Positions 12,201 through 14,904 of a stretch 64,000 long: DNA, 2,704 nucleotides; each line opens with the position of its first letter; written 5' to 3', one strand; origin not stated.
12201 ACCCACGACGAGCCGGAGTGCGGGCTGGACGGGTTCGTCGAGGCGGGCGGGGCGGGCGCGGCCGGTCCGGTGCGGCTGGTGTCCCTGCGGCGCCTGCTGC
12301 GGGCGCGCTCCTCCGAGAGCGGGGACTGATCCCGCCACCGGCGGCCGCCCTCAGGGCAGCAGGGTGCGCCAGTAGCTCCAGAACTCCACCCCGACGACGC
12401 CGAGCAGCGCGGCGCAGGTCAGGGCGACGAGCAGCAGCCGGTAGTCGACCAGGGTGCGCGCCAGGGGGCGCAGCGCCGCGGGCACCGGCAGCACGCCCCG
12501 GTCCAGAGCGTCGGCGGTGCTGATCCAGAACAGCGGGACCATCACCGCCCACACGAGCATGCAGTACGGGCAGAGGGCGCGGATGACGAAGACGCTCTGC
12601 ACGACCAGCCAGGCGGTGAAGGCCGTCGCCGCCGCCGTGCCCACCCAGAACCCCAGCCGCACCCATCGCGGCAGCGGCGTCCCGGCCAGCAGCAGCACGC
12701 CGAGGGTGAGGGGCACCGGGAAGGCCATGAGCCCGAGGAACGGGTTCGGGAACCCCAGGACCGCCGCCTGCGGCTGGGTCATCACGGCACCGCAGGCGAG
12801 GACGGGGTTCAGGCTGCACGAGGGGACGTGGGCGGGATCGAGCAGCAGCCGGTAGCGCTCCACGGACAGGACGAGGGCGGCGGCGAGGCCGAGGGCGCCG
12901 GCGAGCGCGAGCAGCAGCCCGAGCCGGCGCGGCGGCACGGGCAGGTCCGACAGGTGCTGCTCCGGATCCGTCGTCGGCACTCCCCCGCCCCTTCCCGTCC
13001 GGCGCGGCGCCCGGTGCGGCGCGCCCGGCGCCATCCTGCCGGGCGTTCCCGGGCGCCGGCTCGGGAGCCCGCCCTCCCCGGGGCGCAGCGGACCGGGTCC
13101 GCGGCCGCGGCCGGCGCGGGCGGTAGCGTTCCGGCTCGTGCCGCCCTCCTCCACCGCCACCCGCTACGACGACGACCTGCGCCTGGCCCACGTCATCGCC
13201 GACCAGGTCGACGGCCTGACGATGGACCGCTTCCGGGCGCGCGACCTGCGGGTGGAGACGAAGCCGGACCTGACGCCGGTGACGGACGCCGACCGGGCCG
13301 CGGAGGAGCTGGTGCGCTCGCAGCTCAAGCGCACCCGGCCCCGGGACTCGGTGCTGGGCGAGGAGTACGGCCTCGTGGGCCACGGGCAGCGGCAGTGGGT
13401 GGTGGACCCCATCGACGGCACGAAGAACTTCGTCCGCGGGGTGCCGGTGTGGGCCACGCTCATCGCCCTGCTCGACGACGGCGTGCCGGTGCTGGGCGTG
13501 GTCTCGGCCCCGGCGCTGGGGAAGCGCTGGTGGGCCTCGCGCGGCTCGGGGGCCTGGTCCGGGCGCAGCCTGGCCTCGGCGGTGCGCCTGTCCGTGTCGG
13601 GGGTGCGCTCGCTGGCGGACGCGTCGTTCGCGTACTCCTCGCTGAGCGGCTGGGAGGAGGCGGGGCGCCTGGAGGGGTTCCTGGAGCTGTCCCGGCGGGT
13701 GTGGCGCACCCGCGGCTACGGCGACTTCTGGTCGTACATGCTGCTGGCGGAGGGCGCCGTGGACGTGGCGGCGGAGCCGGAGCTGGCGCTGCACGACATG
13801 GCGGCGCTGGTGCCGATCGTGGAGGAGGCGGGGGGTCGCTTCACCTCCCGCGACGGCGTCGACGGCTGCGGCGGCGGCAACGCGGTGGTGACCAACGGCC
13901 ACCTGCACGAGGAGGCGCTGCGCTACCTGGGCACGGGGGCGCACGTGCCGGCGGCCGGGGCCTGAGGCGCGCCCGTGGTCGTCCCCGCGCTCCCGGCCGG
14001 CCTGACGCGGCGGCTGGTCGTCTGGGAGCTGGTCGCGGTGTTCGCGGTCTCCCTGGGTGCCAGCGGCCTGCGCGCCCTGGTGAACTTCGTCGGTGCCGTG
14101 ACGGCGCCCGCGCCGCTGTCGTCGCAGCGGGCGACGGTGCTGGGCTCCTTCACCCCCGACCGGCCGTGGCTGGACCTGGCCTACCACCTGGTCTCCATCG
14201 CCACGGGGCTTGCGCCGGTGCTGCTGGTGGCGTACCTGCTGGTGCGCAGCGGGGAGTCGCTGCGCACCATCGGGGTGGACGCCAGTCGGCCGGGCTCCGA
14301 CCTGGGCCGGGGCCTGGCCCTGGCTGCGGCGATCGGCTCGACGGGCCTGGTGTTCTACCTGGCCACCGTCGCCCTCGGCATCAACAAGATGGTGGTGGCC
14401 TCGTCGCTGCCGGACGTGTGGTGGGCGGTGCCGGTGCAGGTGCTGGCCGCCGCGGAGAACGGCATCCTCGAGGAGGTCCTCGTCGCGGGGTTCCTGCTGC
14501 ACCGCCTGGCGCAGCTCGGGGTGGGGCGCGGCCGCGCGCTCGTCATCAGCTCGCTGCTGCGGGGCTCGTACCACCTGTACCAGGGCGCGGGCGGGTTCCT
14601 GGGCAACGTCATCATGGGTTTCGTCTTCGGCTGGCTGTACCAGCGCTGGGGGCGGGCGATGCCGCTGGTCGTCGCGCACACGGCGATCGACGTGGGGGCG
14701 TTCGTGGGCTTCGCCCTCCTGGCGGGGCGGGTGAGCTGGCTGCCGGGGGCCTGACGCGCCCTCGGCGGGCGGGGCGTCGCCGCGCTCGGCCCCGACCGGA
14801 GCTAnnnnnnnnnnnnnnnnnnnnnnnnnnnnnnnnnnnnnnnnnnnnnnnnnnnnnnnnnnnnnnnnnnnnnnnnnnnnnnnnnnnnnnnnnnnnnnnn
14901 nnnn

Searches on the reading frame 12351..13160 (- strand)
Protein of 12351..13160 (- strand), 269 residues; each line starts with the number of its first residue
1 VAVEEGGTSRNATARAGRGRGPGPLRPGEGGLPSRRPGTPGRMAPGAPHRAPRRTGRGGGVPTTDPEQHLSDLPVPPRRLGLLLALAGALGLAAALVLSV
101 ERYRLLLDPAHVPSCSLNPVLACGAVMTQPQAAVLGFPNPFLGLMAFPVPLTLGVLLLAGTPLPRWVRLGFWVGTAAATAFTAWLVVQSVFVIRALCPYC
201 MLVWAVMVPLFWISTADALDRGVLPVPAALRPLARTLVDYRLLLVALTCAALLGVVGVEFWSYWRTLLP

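Call 7: search_protein_families(library=pfam, proteins=[window:12351-13160:-], max_evalue=0.001)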
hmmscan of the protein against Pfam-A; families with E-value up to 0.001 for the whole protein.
window:12351-13160:- (269 aa): 1 family
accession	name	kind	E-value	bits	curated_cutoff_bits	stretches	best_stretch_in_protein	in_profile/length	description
PF07884.19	VKOR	-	8.7e-39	133.2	27.5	1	83-214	2-133/134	Vitamin K epoxide reductase family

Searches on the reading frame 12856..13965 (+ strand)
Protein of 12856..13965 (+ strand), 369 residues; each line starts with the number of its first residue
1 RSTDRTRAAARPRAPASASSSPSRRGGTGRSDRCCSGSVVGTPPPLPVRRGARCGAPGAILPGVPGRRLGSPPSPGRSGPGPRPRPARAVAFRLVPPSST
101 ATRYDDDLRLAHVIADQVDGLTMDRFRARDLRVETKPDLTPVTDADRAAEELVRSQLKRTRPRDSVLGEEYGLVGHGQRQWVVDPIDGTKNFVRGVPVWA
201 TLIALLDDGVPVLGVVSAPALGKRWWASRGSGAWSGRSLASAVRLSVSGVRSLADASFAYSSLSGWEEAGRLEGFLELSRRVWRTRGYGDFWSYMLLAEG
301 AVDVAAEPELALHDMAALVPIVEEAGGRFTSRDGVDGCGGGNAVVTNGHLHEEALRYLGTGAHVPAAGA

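Call 7: search_protein_families(library=pfam, proteins=[window:12856-13965:+], max_evalue=0.001)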
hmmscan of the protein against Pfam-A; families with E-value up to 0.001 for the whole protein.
window:12856-13965:+ (369 aa): 1 family
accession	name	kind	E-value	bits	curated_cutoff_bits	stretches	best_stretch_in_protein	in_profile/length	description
PF00459.30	Inositol_P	-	1.9e-46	159.2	27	1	120-352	18-260/271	Inositol monophosphatase family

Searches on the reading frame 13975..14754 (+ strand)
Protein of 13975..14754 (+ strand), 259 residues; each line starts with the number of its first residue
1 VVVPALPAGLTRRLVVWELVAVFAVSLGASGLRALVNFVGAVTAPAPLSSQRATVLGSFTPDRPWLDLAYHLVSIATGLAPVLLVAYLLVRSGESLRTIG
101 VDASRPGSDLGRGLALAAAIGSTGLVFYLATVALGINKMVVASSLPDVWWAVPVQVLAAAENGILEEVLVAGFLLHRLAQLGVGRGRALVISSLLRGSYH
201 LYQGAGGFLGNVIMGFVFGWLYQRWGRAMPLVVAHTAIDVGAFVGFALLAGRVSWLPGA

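Call 5: search_protein_families(library=pfam, proteins=[window:13975-14754:+], max_evalue=0.01)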
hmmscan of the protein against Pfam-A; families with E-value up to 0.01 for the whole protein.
window:13975-14754:+ (259 aa): 1 family
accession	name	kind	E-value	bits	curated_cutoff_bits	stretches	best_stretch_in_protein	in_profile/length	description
PF02517.21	Rce1-like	-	9.5e-17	61.5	22.4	1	149-240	2-92/93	Type II CAAX prenyl endopeptidase Rce1-like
